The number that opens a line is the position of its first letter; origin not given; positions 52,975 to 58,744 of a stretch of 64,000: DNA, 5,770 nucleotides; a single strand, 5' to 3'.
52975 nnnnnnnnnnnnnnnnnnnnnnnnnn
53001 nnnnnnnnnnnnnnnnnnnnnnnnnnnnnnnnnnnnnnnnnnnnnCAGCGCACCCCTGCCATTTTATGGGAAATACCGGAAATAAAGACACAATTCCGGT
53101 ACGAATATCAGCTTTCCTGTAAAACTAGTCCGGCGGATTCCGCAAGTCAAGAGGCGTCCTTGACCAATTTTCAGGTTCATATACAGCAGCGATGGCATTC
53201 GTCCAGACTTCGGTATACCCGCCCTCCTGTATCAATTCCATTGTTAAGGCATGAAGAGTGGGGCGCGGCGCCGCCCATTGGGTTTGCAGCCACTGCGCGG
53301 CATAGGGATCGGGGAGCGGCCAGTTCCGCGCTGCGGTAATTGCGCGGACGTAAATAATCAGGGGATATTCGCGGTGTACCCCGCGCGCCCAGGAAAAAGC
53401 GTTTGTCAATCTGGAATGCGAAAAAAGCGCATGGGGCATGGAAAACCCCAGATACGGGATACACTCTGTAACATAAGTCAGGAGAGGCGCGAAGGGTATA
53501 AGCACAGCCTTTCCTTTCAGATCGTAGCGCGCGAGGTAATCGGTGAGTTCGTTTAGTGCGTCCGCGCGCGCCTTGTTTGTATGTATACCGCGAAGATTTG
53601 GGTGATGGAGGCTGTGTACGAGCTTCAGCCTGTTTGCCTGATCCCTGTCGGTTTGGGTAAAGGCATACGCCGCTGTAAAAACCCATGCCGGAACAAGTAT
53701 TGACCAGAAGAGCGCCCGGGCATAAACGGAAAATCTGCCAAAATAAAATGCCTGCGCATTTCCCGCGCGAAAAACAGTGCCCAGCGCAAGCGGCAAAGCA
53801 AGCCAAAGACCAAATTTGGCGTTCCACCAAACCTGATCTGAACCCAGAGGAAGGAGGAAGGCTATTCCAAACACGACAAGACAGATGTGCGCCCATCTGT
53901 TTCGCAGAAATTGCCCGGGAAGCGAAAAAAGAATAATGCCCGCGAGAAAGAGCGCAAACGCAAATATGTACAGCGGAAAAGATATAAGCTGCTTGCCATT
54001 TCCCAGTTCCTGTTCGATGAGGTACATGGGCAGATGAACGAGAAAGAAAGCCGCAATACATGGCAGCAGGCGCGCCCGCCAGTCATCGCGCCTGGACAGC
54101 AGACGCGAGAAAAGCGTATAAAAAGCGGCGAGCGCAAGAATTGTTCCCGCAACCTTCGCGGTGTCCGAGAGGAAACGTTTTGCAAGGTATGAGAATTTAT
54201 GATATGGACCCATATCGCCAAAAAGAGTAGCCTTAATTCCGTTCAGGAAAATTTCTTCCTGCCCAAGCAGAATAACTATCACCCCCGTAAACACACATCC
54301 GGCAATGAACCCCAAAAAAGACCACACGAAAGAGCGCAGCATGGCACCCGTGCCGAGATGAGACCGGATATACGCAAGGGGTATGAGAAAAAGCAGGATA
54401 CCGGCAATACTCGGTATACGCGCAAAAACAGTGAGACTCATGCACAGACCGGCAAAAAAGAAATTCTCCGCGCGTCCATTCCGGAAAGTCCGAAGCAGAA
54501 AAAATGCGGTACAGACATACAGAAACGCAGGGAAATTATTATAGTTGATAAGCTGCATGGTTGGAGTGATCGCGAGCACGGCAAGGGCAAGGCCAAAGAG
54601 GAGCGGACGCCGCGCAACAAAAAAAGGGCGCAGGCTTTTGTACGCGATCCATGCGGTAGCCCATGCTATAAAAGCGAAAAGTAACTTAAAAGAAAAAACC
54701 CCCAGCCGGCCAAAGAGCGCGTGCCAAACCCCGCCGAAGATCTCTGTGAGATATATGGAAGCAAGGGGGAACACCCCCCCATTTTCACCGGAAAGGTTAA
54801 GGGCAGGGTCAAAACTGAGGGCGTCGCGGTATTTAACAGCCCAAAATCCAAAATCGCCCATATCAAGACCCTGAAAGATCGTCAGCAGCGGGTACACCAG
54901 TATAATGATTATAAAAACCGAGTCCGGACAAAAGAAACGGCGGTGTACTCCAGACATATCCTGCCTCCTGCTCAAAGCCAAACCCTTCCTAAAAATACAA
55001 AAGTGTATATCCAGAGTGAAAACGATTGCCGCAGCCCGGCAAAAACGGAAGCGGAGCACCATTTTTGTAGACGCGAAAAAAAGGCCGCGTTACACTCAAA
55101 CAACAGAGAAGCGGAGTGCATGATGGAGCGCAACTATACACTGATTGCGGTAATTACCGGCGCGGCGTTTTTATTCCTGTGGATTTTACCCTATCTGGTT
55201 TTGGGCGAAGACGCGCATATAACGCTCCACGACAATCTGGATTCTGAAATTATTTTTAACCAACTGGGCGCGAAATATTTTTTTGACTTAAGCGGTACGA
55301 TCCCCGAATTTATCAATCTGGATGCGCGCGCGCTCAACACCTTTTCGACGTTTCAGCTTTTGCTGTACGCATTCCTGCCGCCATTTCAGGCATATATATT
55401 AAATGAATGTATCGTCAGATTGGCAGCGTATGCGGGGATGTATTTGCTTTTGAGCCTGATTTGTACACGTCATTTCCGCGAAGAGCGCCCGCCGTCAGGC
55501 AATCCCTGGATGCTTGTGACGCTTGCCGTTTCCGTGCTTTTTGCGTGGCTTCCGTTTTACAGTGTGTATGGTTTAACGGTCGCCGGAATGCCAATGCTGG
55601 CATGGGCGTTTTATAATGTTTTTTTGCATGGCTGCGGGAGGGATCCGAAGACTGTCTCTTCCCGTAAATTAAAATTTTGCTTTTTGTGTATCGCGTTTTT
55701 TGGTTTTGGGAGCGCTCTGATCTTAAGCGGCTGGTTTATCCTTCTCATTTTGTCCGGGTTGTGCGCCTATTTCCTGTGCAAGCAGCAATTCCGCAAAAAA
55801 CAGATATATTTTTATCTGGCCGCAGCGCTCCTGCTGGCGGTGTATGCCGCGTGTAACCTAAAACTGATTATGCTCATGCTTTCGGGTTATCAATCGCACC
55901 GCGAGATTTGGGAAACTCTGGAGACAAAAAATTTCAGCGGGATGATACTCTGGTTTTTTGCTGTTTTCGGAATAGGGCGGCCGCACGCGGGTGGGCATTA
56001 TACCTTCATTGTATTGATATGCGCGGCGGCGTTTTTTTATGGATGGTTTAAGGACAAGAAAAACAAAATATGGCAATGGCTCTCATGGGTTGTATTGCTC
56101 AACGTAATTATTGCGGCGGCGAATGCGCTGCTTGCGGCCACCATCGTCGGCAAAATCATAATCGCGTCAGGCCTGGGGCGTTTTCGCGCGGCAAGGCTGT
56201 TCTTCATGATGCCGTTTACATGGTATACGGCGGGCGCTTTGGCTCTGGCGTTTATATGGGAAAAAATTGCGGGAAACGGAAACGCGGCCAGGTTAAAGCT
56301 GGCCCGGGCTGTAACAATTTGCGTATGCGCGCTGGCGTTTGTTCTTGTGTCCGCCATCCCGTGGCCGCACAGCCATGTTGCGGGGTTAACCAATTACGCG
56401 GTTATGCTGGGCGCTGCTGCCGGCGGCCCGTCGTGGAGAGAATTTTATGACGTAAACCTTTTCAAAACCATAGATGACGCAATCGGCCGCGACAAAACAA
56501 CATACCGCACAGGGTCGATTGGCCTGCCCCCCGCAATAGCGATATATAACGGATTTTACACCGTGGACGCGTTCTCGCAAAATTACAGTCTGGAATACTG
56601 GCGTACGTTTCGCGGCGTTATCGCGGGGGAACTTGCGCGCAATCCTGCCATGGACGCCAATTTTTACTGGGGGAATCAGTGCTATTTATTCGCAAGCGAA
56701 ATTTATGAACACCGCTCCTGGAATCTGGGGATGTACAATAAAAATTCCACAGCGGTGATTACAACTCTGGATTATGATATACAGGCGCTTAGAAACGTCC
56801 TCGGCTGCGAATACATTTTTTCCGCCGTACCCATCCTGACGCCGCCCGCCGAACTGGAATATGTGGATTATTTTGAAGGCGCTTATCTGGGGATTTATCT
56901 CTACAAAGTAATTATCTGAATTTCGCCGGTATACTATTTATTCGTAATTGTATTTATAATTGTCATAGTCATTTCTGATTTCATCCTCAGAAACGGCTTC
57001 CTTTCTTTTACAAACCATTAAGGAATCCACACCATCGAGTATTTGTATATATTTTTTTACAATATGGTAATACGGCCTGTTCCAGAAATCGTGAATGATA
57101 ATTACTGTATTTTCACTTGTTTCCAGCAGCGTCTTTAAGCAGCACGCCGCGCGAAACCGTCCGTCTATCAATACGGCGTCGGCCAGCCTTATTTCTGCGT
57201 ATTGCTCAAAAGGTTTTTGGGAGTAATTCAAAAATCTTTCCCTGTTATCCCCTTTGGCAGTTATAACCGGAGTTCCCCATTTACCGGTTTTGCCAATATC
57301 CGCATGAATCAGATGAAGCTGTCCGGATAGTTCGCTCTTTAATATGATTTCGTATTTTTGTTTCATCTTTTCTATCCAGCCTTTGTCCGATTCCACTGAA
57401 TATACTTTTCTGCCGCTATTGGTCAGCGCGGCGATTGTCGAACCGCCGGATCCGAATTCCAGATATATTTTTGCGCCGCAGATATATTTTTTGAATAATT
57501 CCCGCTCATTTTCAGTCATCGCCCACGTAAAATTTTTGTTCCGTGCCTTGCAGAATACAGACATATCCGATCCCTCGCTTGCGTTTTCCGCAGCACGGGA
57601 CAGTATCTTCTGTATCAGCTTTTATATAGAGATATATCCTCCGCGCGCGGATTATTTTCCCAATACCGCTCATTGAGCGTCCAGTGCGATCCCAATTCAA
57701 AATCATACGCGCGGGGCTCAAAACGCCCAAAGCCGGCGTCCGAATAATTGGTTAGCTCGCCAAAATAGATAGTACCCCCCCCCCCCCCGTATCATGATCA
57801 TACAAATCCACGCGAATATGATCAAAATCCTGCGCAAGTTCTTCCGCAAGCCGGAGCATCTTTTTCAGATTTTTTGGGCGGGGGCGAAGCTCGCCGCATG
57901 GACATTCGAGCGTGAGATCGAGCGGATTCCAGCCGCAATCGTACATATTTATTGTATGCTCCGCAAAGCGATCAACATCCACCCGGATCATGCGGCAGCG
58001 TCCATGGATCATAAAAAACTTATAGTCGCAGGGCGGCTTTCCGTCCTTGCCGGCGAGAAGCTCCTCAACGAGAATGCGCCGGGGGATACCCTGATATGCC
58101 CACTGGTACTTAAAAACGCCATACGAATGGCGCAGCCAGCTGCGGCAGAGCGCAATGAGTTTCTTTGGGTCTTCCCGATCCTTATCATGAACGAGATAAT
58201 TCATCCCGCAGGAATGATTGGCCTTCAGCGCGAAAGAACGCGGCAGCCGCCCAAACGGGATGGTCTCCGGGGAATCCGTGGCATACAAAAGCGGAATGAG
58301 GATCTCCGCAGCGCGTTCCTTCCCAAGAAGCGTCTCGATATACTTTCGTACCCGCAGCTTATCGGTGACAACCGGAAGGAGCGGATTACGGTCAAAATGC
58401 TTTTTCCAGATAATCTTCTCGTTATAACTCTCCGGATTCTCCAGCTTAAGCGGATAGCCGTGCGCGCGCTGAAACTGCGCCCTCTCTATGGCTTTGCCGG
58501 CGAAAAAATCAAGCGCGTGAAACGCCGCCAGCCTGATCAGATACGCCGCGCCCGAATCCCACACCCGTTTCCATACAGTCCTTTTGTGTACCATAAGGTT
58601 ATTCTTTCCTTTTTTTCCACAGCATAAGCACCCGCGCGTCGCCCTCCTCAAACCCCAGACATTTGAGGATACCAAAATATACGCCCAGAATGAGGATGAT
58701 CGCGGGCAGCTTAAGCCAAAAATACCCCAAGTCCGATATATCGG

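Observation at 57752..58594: A G14 homopolymeric tract switches a TupA-like ATP-grasp glycan-modification gene out of frame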

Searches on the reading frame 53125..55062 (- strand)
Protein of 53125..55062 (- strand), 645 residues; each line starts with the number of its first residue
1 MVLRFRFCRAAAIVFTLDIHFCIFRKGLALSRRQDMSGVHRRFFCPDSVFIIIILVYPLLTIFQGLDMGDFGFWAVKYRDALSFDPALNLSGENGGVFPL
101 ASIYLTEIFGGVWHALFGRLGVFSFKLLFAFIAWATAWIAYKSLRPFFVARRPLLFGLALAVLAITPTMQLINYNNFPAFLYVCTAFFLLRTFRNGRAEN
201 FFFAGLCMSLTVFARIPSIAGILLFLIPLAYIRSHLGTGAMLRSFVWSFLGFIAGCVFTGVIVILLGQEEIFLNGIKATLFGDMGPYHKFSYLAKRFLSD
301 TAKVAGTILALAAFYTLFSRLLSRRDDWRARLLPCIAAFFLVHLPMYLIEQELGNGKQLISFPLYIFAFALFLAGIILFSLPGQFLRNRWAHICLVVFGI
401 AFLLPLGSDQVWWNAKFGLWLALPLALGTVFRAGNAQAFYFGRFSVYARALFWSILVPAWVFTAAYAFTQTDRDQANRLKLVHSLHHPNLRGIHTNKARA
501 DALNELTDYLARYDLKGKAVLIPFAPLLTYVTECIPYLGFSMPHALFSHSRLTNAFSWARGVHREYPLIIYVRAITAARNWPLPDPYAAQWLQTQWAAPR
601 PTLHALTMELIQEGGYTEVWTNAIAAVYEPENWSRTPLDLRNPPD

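Call 4: search_protein_families(library=pfam, proteins=[window:53125-55062:-], max_evalue=0.01)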
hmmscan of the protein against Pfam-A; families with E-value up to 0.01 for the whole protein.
window:53125-55062:- (645 aa): 0 families

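Call 17: search_protein_families(library=ncbifam, proteins=[window:53125-55062:-], max_evalue=0.001)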
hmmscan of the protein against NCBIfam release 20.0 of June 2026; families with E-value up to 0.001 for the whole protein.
window:53125-55062:- (645 aa): 0 families

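Call 37: search_protein_families(library=pfam, proteins=[window:53125-55062:-], max_evalue=10)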
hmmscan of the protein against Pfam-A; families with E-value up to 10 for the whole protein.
window:53125-55062:- (645 aa): 1 family
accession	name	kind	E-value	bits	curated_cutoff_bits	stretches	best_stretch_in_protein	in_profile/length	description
PF06195.18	DUF996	-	0.65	10.6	31.3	1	218-265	2-48/138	Protein of unknown function (DUF996)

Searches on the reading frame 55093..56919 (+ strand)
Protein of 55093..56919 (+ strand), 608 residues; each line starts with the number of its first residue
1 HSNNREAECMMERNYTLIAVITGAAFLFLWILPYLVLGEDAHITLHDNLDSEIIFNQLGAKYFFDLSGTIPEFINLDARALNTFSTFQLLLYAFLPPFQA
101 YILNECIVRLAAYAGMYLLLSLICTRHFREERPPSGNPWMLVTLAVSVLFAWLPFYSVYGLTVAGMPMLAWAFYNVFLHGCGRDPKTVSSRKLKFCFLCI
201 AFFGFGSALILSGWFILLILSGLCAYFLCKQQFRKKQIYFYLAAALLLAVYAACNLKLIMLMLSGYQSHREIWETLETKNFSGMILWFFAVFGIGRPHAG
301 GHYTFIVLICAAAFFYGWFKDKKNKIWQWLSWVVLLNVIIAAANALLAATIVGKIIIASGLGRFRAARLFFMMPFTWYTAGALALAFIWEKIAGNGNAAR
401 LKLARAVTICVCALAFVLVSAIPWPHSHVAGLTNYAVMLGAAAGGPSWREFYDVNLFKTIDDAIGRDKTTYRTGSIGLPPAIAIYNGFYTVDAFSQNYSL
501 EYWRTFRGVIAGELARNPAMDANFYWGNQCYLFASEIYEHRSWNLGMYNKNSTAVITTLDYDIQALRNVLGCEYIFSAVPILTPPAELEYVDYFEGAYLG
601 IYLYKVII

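Call 4: search_protein_families(library=pfam, proteins=[window:55093-56919:+], max_evalue=0.01)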
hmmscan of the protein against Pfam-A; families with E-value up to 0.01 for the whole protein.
window:55093-56919:+ (608 aa): 1 family
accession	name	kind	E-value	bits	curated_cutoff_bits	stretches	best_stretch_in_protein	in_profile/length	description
PF19510.5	DUF6044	-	3.4e-110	369.6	27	1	19-606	10-563/564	Protein of unknown function (DUF6044)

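Call 17: search_protein_families(library=ncbifam, proteins=[window:55093-56919:+], max_evalue=0.001)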
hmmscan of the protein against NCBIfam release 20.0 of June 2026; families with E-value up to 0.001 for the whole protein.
window:55093-56919:+ (608 aa): 0 families

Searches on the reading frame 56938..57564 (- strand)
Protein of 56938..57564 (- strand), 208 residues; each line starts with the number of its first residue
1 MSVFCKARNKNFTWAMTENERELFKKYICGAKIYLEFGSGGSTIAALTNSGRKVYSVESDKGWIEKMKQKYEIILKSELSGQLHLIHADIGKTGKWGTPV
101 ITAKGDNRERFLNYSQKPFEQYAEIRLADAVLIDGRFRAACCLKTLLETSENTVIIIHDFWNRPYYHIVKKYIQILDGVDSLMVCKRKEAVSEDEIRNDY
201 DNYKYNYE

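Call 4: search_protein_families(library=pfam, proteins=[window:56938-57564:-], max_evalue=0.01)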
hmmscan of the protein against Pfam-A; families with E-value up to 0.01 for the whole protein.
window:56938-57564:- (208 aa): 0 families

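Call 17: search_protein_families(library=ncbifam, proteins=[window:56938-57564:-], max_evalue=0.001)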
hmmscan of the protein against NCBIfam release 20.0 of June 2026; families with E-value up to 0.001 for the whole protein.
window:56938-57564:- (208 aa): 0 families

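Call 37: search_protein_families(library=pfam, proteins=[window:56938-57564:-], max_evalue=10)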
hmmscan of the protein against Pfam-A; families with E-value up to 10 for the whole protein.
window:56938-57564:- (208 aa): 1 family
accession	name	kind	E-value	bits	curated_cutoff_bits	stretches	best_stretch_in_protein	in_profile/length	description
PF16216.10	GxGYxYP_N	-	0.084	13.1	23.9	1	52-85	30-66/72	GxGYxYP_N 1st domain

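Call 41: find_homologous_proteins(query=window:56938-57564:-)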
Query window:56938-57564:- (208 aa): 579 proteins with E <= 0.001 among 725 candidates; the best 120 are listed.
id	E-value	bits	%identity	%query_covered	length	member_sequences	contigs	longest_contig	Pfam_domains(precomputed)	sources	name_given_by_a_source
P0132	3.3e-126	437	100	93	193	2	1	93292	-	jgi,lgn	jgi:hypothetical protein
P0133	5.0e-97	342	74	95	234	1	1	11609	-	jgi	-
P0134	4.2e-96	339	71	97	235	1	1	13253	-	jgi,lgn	jgi:hypothetical protein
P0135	1.7e-95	337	73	96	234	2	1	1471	-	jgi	-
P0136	1.7e-89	317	68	88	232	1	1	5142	-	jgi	-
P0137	4.2e-85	303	68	94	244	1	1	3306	-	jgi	jgi:hypothetical protein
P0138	1.3e-79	285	62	95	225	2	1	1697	-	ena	-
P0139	1.3e-79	285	62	95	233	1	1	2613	-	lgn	-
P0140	8.0e-77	276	62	95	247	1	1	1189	-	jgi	jgi:hypothetical protein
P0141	2.7e-76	274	61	95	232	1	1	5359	-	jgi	-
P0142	4.9e-74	267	60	97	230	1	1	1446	-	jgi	jgi:hypothetical protein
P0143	8.4e-74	266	59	96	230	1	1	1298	-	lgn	-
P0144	2.0e-73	265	57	94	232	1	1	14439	-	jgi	-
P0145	1.5e-72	262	58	98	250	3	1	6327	-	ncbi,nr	ncbi:MAG: hypothetical protein LBB61_06540 [Treponema sp.]|nr:hypothetical protein [Treponema sp.]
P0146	7.1e-72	259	59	95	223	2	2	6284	-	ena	-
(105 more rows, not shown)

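Call 42: find_encoding_contigs(protein=P0134, flank=8000, max_places=3)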
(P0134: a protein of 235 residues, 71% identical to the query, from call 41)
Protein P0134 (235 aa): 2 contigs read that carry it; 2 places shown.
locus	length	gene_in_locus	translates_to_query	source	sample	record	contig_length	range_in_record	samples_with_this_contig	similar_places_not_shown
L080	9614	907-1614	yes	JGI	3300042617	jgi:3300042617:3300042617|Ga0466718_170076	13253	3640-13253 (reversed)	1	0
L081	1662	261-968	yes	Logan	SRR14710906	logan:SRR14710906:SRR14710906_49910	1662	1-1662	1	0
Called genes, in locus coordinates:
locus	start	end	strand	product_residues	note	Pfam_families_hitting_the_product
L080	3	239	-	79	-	?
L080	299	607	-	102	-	PF01381:HTH_3, PF12844:HTH_19 (faint)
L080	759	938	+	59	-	-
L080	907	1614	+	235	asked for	-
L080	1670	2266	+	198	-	-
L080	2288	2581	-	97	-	-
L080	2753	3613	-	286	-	-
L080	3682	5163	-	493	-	-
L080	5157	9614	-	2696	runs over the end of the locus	-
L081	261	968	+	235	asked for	-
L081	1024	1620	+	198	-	-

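Call 43: find_encoding_contigs(protein=P0133, flank=8000, max_places=3)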
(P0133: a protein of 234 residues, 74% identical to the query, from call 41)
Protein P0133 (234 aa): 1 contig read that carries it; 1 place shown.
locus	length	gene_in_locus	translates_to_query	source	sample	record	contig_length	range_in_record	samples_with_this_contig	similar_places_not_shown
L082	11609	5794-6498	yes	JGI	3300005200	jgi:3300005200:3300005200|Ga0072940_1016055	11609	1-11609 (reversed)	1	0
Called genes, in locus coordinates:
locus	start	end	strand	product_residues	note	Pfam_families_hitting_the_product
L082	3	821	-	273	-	?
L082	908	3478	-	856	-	PF03176:MMPL, PF00873:ACR_tran (weak)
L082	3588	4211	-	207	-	PF05494:MlaC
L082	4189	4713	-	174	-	-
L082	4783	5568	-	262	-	-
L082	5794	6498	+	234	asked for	-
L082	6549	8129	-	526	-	-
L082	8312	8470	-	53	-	-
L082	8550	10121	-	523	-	PF01943:Polysacc_synt, PF01554:MatE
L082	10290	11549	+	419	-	PF19510:DUF6044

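Call 56: predict_structure(alignment_id=A5)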
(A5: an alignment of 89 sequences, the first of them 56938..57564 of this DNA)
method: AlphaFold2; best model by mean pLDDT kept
length: 208 residues; sequences in the alignment: 89
mean_pLDDT: 93.4   pTM: 0.90
mean pLDDT of the five models: 93.4, 93.2, 93.1, 92.7, 92.5
residues with pLDDT >= 90: 184; 70-90: 12; 50-70: 4; < 50: 8
segments of 3 or more residues with pLDDT < 50: 1-8
pLDDT, mean of each block of 10 residues (from residue 1): 45 91 97 98 95 98 97 97 98 93 81 98 98 97 99 98 94 98 98 98 95
secondary structure, 60 per line:
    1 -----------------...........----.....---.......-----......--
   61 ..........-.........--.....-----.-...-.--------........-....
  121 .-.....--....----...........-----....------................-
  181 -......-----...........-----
elements in order: H18-28 E33-37 H41-47 E53-58 H61-70 H72-80 E83-87 H108-115 H117-121 H123-127 E130-133 H138-148 E154-157 H164-172 E173-179 E182-187 H193-203

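Call 58: fold_search(model_id=the predicted structure, library=pdb)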
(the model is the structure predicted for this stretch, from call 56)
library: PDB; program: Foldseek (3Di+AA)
matches with E <= 10: 1122; with E <= 0.001: 225
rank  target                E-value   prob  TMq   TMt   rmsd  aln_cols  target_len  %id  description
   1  3cvo_A                1.8e-14  1.00  0.79  0.84   3.2       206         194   25  Crystal structure of a methyltransferase-like protein (spo2022) from silicibacter pomeroyi dss-3 at 1.80 A resolution (released 2008-05-06)
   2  6g80_A                5.3e-08  1.00  0.55  0.54   4.7       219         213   14  Structure of Mycobacterium hassiacum MeT1 from orthorhombic crystals. (released 2019-01-16)
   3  6g80_B                3.7e-07  1.00  0.52  0.48   6.9       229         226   14  Structure of Mycobacterium hassiacum MeT1 from orthorhombic crystals. (released 2019-01-16)
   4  6g80_M                4.2e-07  1.00  0.54  0.52   5.0       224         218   14  Structure of Mycobacterium hassiacum MeT1 from orthorhombic crystals. (released 2019-01-16)
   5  6g7d                  4.5e-07  1.00  0.54  0.51   5.0       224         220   14  Structure of MeT1 from Mycobacterium hassiacum in complex with SAM and glycerol. (released 2019-01-16)
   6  5zw3_B                4.7e-07  1.00  0.55  0.58   3.6       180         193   17  Crystal Structure of TrmR from B. subtilis (released 2018-07-11)
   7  6g80_C                5.8e-07  1.00  0.56  0.54   4.4       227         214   13  Structure of Mycobacterium hassiacum MeT1 from orthorhombic crystals. (released 2019-01-16)
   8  5zw3_A                1.1e-06  1.00  0.52  0.52   4.9       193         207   17  Crystal Structure of TrmR from B. subtilis (released 2018-07-11)
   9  5zy5_A                1.5e-06  1.00  0.56  0.49   4.2       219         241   14  spCOMT apo structure (released 2019-05-22)
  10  3dul_A                1.6e-06  1.00  0.53  0.54   6.9       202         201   16  Crystal Structure Analysis of the O-methyltransferase from Bacillus cereus (released 2008-08-05)
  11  7cvu_C                1.8e-06  1.00  0.53  0.50   5.2       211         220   16  Crystal structure of Catechol o-methyl transferase (COMT) from Niastella koreensis (released 2021-09-01)
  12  7cvx_A                2.4e-06  1.00  0.54  0.51   4.9       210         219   14  Crystal structure of Catechol o-methyl transferase (COMT) from Niastella koreensis (released 2020-11-18)
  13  7cvu_B                2.4e-06  1.00  0.53  0.51   5.2       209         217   17  Crystal structure of Catechol o-methyl transferase (COMT) from Niastella koreensis (released 2021-09-01)
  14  7cvx_B                6.2e-06  1.00  0.53  0.51   5.6       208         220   14  Crystal structure of Catechol o-methyl transferase (COMT) from Niastella koreensis (released 2020-11-18)
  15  5zw4_A                7.1e-06  1.00  0.54  0.53   4.3       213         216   15  Crystal structure of tRNA bound TrmR (released 2018-07-11)
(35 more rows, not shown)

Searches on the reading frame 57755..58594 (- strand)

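Call 4: search_protein_families(library=pfam, proteins=[window:57755-58594:-], max_evalue=0.01)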
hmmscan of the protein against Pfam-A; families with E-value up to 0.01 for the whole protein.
seq(280 aa): 1 family
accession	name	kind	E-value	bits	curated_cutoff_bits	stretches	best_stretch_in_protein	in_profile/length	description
PF14305.11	ATPgrasp_TupA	-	1.8e-26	93.6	25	1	59-268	1-208/241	TupA-like ATPgrasp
